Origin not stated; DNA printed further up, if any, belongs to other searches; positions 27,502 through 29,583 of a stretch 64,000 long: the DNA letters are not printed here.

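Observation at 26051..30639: Envelope-modification module: OMP barrel + NodB deacetylase fused to MprF-like flippase-type TM domain + GT4 glycosyltransferase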

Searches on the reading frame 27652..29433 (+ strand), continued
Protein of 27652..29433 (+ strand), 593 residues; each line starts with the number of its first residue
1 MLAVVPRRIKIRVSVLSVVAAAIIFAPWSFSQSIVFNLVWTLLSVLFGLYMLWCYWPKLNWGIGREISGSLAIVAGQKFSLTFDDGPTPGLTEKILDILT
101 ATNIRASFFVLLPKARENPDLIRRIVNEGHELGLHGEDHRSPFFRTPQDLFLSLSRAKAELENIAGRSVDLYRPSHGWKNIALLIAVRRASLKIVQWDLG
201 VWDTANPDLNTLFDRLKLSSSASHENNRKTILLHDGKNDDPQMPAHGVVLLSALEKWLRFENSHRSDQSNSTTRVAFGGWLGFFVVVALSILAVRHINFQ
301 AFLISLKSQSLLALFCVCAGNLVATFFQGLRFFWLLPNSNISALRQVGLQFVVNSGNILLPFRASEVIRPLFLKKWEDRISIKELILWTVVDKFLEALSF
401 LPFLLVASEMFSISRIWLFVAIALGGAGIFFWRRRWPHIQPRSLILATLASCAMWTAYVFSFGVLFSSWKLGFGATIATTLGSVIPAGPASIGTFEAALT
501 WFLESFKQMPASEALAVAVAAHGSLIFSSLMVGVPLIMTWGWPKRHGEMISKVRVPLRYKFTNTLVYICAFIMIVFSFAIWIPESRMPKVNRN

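Call 13: find_encoding_contigs(protein=P0007, flank=8000, max_places=3)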
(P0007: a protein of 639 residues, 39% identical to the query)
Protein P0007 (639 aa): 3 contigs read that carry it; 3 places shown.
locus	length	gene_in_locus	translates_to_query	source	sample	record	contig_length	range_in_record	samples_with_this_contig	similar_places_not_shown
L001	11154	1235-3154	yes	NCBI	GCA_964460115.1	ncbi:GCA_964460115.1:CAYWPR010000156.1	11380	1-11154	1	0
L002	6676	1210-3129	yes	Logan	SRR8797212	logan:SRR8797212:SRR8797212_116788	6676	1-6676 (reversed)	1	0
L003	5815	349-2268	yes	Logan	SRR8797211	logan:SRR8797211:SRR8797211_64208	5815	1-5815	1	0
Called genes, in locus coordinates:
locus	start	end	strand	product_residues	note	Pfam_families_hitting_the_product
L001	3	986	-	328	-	?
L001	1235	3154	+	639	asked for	PF01522:Polysacc_deac_1, PF03706:LPG_synthase_TM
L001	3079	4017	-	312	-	PF01073:3Beta_HSD, PF01370:Epimerase, PF02719:Polysacc_synt_2, PF04321:RmlD_sub_bind, PF05368:NmrA, PF13460:NAD_binding_10, PF16363:GDP_Man_Dehyd, PF07993:NAD_binding_4, +2 more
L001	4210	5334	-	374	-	PF00092:VWA, PF13519:VWA_2 (weak)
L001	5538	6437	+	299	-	PF13428:TPR_14 (faint)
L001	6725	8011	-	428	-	-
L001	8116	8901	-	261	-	-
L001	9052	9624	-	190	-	PF00578:AhpC-TSA, PF08534:Redoxin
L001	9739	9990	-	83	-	-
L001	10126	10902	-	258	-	-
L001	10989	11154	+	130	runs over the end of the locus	?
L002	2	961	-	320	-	?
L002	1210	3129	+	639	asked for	PF01522:Polysacc_deac_1, PF03706:LPG_synthase_TM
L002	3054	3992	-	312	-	PF01073:3Beta_HSD, PF01370:Epimerase, PF02719:Polysacc_synt_2, PF04321:RmlD_sub_bind, PF05368:NmrA, PF13460:NAD_binding_10, PF16363:GDP_Man_Dehyd, PF07993:NAD_binding_4, +2 more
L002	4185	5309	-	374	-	PF00092:VWA, PF13519:VWA_2 (weak)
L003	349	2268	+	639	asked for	PF01522:Polysacc_deac_1, PF03706:LPG_synthase_TM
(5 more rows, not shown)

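Call 14: find_encoding_contigs(protein=P0006, flank=8000, max_places=2)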
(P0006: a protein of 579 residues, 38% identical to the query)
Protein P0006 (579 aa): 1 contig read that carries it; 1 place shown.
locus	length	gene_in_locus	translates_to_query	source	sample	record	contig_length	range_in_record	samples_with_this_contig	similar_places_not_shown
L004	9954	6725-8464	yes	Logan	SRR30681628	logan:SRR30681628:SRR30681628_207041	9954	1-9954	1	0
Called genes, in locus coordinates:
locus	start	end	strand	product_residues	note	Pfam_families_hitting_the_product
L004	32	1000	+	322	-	PF00248:Aldo_ket_red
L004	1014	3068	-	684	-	PF26550:Tricorn_2nd (faint), PF00930:DPPIV_N (faint), PF26549:Tricorn_N, PF07676:PD40, PF00326:Peptidase_S9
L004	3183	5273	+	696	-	PF10459:Peptidase_S46, PF00089:Trypsin (faint), PF13365:Trypsin_2 (faint)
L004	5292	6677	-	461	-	PF05195:AMP_N, PF00557:Peptidase_M24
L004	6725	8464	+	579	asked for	PF01522:Polysacc_deac_1, PF03706:LPG_synthase_TM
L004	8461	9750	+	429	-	PF13439:Glyco_transf_4, PF13579:Glyco_trans_4_4, PF00534:Glycos_transf_1, PF13692:Glyco_trans_1_4, PF13524:Glyco_trans_1_2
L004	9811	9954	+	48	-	?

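Call 15: find_encoding_contigs(protein=P0005, flank=8000, max_places=2)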
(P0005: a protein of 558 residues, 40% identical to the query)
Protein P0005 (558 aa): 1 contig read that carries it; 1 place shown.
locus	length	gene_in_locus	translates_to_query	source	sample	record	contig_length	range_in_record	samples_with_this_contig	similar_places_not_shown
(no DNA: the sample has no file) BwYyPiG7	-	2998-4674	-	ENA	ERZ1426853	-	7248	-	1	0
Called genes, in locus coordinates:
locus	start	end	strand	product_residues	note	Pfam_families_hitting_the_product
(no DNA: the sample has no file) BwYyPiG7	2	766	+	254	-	?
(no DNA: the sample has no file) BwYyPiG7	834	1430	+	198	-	PF00578:AhpC-TSA, PF08534:Redoxin, PF10417:1-cysPrx_C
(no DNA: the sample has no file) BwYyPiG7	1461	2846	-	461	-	PF05195:AMP_N, PF00557:Peptidase_M24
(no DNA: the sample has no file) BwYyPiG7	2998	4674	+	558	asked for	PF01522:Polysacc_deac_1, PF03706:LPG_synthase_TM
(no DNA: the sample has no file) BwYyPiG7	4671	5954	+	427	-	PF13439:Glyco_transf_4, PF13579:Glyco_trans_4_4, PF00534:Glycos_transf_1, PF13692:Glyco_trans_1_4, PF13524:Glyco_trans_1_2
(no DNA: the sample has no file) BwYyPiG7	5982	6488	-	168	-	PF00578:AhpC-TSA, PF08534:Redoxin, PF00255:GSHPx (weak), PF00085:Thioredoxin, PF13905:Thioredoxin_8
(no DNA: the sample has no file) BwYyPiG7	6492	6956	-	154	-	-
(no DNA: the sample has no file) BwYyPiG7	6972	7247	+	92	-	?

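Call 16: find_encoding_contigs(protein=P0011, flank=8000, max_places=2)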
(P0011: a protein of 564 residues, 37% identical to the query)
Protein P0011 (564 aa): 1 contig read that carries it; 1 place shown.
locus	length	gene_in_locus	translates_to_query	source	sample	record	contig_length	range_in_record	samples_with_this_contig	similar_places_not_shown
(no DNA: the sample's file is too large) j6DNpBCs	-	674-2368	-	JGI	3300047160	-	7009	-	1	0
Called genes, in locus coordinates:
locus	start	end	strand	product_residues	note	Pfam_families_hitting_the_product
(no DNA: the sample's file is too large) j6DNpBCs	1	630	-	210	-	?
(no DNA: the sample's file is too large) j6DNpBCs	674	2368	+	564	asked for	PF01522:Polysacc_deac_1, PF03706:LPG_synthase_TM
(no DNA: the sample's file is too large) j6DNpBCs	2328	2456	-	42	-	-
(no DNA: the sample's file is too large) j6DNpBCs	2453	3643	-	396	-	PF13439:Glyco_transf_4, PF13579:Glyco_trans_4_4, PF00534:Glycos_transf_1, PF13692:Glyco_trans_1_4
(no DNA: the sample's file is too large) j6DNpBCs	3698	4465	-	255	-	PF01925:TauE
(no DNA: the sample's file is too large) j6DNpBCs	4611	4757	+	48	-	-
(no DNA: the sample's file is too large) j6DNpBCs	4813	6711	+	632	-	PF00069:Pkinase, PF07714:PK_Tyr_Ser-Thr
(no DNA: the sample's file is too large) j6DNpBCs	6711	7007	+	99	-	?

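Call 18: find_related_loci(query=A1, collection=genome_contigs, flank=8000)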
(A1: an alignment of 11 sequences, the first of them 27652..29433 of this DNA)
Query A1 (593 aa) in genome_contigs; peptide patterns used: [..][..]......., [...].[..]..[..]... (x = any residue, [..] = any of these).
31 stretches matched a pattern; 13 encode a relative of the query (tblastn E <= 1e-3); 13 distinct loci.
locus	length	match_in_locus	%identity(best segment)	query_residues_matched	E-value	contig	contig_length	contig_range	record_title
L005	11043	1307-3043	39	2-544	3e-97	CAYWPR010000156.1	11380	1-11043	MAG TPA_asm: uncultured Myxococcales bacterium isolate SRP189682_co2_70 genome assembly, contig: NODE_10324_length_11380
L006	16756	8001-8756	46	2-246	4e-65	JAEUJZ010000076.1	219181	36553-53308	MAG: Myxococcales bacterium isolate new MAG-82 k141_817800, whole genome shotgun sequence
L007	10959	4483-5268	45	2-258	5e-62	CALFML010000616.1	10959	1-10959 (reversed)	MAG TPA_asm: uncultured Myxococcales bacterium isolate SRR6231182_bin.80_CONCOCT_v1.1_MAG genome assembly, contig: ERZ65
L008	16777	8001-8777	45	2-258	4e-60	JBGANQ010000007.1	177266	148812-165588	MAG: Polyangia bacterium isolate MAG_MBR_H10.6 MBRH10-6_opera_contig_351, whole genome shotgun sequence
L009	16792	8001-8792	44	2-258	1e-59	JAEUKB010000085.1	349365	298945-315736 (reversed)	MAG: Myxococcales bacterium isolate new MAG-84 k141_3170962, whole genome shotgun sequence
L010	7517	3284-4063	45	2-254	2e-59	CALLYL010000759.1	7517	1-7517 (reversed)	MAG TPA_asm: uncultured Myxococcales bacterium isolate SRR5676476_bin.50_CONCOCT_v1.1_MAG genome assembly, contig: ERZ72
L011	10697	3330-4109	45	2-254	1e-59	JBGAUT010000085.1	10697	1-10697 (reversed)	MAG: Polyangia bacterium isolate MAG_MBR_AS.52 MBRAS-52_NODE_85_length_10697_cov_5.831262, whole genome shotgun sequence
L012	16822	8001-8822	43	4-268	9e-58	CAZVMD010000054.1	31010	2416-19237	MAG TPA_asm: uncultured Myxococcales bacterium isolate SRP189682_co2_147 genome assembly, contig: NODE_1806_length_31010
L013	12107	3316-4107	41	2-258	3e-57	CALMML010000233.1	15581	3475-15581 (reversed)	MAG TPA_asm: uncultured Myxococcales bacterium isolate SRR5676451_bin.61_CONCOCT_v1.1_MAG genome assembly, contig: ERZ72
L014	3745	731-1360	49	53-258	2e-56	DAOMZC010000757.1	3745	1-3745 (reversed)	MAG TPA_asm: Pseudomonadota bacterium isolate AMR_MDS_5610 NODE_6982_length_3745_cov_6.390244, whole genome shotgun sequ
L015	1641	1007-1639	48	7-215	1e-58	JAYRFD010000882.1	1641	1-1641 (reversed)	MAG: Polyangia bacterium isolate SH_SHASGE3bin.23 k141_1153293, whole genome shotgun sequence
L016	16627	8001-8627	49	50-258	3e-54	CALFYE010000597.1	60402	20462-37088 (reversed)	MAG TPA_asm: uncultured Myxococcales bacterium isolate SRR6231182_bin.43_CONCOCT_v1.1_MAG genome assembly, contig: ERZ65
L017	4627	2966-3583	49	53-258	1e-52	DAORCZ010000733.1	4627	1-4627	MAG TPA_asm: Pseudomonadota bacterium isolate AMR_MDS_0893 NODE_14158_length_4627_cov_4.123360, whole genome shotgun seq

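Call 22: find_encoding_contigs(protein=P0002, flank=5000, max_places=3)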
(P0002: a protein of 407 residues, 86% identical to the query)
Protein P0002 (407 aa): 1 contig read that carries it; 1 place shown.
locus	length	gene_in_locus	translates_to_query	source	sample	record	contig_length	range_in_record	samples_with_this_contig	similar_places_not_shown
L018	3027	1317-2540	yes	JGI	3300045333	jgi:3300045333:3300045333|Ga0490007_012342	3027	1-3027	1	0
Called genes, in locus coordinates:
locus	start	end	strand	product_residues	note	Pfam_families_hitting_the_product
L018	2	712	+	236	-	?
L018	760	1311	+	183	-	PF01522:Polysacc_deac_1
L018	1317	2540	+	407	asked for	PF03706:LPG_synthase_TM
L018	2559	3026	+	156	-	?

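Call 25: find_encoding_contigs(protein=P0001, flank=5000, max_places=3)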
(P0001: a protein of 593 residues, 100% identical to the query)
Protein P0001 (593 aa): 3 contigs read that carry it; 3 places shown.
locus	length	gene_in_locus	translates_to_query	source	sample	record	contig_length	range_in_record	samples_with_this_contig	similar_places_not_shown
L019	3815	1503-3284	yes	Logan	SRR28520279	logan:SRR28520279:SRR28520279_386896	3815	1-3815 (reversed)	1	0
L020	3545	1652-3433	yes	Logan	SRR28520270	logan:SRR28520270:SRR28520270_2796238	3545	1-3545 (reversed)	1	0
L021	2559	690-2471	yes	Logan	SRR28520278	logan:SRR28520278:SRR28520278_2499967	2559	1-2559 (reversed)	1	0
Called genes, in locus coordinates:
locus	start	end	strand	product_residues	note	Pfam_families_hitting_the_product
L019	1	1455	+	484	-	?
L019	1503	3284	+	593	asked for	PF01522:Polysacc_deac_1, PF03706:LPG_synthase_TM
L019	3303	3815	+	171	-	?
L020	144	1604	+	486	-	PF14052:Caps_assemb_Wzi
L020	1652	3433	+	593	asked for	PF01522:Polysacc_deac_1, PF03706:LPG_synthase_TM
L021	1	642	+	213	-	?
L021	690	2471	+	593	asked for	PF01522:Polysacc_deac_1, PF03706:LPG_synthase_TM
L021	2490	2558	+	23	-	?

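Call 32: search_protein_families(library=pfam, proteins=[L006:8978-12205:-, L009:14152-16629:-, L009:4828-6315:+, L009:6331-7815:+, L009:8790-10043:-, L008:9792-12809:+, L012:4564-7794:+, L009:11912-14020:+, L010:4120-5631:+, L006:12289-14145:-], max_evalue=0.001)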
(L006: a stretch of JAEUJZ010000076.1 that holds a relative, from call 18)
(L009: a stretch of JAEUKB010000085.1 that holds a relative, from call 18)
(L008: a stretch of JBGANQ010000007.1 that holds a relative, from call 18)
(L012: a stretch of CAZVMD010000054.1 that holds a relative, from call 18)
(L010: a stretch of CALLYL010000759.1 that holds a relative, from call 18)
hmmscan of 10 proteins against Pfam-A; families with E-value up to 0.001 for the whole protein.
L006:8978-12205:- (1075 aa): 6 families
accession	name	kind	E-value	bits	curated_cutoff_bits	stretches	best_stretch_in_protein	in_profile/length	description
PF00069.31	Pkinase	-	6.4e-43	147.5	31.7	1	121-368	2-252/263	Protein kinase domain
PF07714.23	PK_Tyr_Ser-Thr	-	2.7e-25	89.6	23.1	1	125-367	6-248/258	Protein tyrosine and serine/threonine kinase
PF17667.7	Pkinase_fungal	-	3.3e-07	29.8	24.1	1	214-294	280-367/387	Fungal protein kinase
PF06293.20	Kdo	-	7.4e-06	26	21.3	1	205-269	103-170/207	Lipopolysaccharide kinase (Kdo/WaaP) family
PF13431.12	TPR_17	-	9.1e-05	22.9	24.4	0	951-975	2-26/34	Tetratricopeptide repeat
PF03109.22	ABC1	-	0.00014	21.6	22.9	0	189-274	137-220/244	ABC1 atypical kinase-like domain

L009:14152-16629:- (825 aa): 1 family
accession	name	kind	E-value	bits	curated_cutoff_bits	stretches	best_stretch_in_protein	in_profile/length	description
PF03176.21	MMPL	-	9e-20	71.3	20.5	2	222-419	103-302/333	MMPL family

L009:4828-6315:+ (495 aa): 2 families
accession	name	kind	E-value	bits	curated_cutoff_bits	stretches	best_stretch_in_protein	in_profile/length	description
PF00149.33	Metallophos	-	6.2e-16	59.8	21.5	1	177-391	2-189/191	Calcineurin-like phosphoesterase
PF12850.12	Metallophos_2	-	0.00042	20.8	27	0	177-264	2-60/154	Calcineurin-like phosphoesterase superfamily domain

L009:6331-7815:+ (494 aa): 0 families

L009:8790-10043:- (417 aa): 0 families

L008:9792-12809:+ (1005 aa): 14 families
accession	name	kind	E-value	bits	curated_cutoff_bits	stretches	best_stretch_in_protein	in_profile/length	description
PF00400.38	WD40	-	1.6e-18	66.7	27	1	75-105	9-39/39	WD domain, G-beta repeat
PF25174.1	Beta-prop_THOC3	-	2e-17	63.6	305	1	75-144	169-232/272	THOC3 beta-propeller domain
PF00656.27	Peptidase_C14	-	2e-13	51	21.4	1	758-992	5-225/233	Caspase domain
PF24814.1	WD40_Prp19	-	3.2e-12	46.5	320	1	74-280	88-276/281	Prp19 WD40 domain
PF23414.1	Beta-prop_EML_2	-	2.9e-10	40.4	90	1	82-216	3-115/266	Echinoderm microtubule-associated protein second beta-propeller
PF24817.1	WD40_WDHD1_1st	-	1.1e-09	38.4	109.9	1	73-219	124-259/291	WDHD1 first WD40 domain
PF25172.1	Beta-prop_WDR3_2nd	-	8.1e-09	35.5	140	1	76-147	216-281/293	WDR3 second beta-propeller domain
PF24807.1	WD40_CDC20-Fz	-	5.3e-08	33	200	0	71-104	259-292/292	CDC20/Fizzy WD40 domain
PF25173.1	Beta-prop_WDR3_1st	-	5.5e-08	33.2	154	0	75-143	111-173/184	WDR3 first beta-propeller domain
PF23393.2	Beta-prop_WDR90_POC16_2nd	-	2.2e-06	27.5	60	1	67-277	68-278/291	WDR90/POC16, second beta-propeller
PF23410.3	Beta-prop_VPS8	-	5.6e-05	22.7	28.9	1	157-219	42-103/358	Vps8 beta-propeller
PF12894.13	ANAPC4_WD40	-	6.6e-05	23.5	22.9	0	179-218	35-74/91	Anaphase-promoting complex subunit 4 WD40 domain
PF25168.1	Beta-prop_WDR36-Utp21_2nd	-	0.00015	21.6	84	0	75-145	238-301/335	WDR36/Utp21 second beta-propeller domain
PF25175.1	Beta-prop_WDR5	-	0.00082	19.1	250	0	79-220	54-174/296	WDR5 beta-propeller domain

L012:4564-7794:+ (1076 aa): 10 families
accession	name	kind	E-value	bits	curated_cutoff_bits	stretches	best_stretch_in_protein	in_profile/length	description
PF17755.6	UvrA_DNA-bind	-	1.9e-35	121.9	23.2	1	411-523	1-110/110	UvrA DNA-binding domain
PF17760.6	UvrA_inter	-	9.7e-30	103.1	23.3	1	246-355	1-107/109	UvrA interaction domain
PF00005.33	ABC_tran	-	4.3e-17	63.4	25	0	933-989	84-137/137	ABC transporter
PF20703.3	nSTAND1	-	1.3e-07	32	27.1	0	748-795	19-66/379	Novel STAND NTPase 1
PF13304.12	AAA_21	-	1e-06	29.5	27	0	977-1013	257-293/304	AAA domain, putative AbiEii toxin, Type IV TA system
PF13191.12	AAA_16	-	3.1e-06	28.2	32.6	0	133-188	17-66/167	AAA ATPase domain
PF13555.12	AAA_29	-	7e-06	26.1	27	0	764-782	24-42/61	P-loop containing region of AAA domain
PF02463.25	SMC_N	-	1.7e-05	24.8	40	0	140-688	24-208/220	RecF/RecN/SMC N terminal domain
PF03193.22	RsgA_GTPase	-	3.8e-05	24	30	0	763-784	107-128/174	RsgA GTPase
PF13671.12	AAA_33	-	0.00016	22.4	27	0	142-161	1-20/143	AAA domain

L009:11912-14020:+ (702 aa): 0 families

L010:4120-5631:+ (503 aa): 0 families

L006:12289-14145:- (618 aa): 4 families
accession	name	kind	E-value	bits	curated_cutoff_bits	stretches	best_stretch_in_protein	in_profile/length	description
PF02896.24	PEP-utilizers_C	-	2e-101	339.5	22.8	1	281-576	7-292/293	PEP-utilising enzyme, PEP-binding domain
PF05524.18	PEP-utilisers_N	-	4.3e-33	114.5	24.4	1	26-149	1-121/121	PEP-utilising enzyme, N-terminal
PF00391.29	PEP-utilizers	-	2.8e-23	81.8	23.1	1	178-250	2-72/72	PEP-utilising enzyme, mobile domain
PF03328.21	HpcH_HpaI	-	0.0001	22.1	25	1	400-531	69-184/221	HpcH/HpaI aldolase/citrate lyase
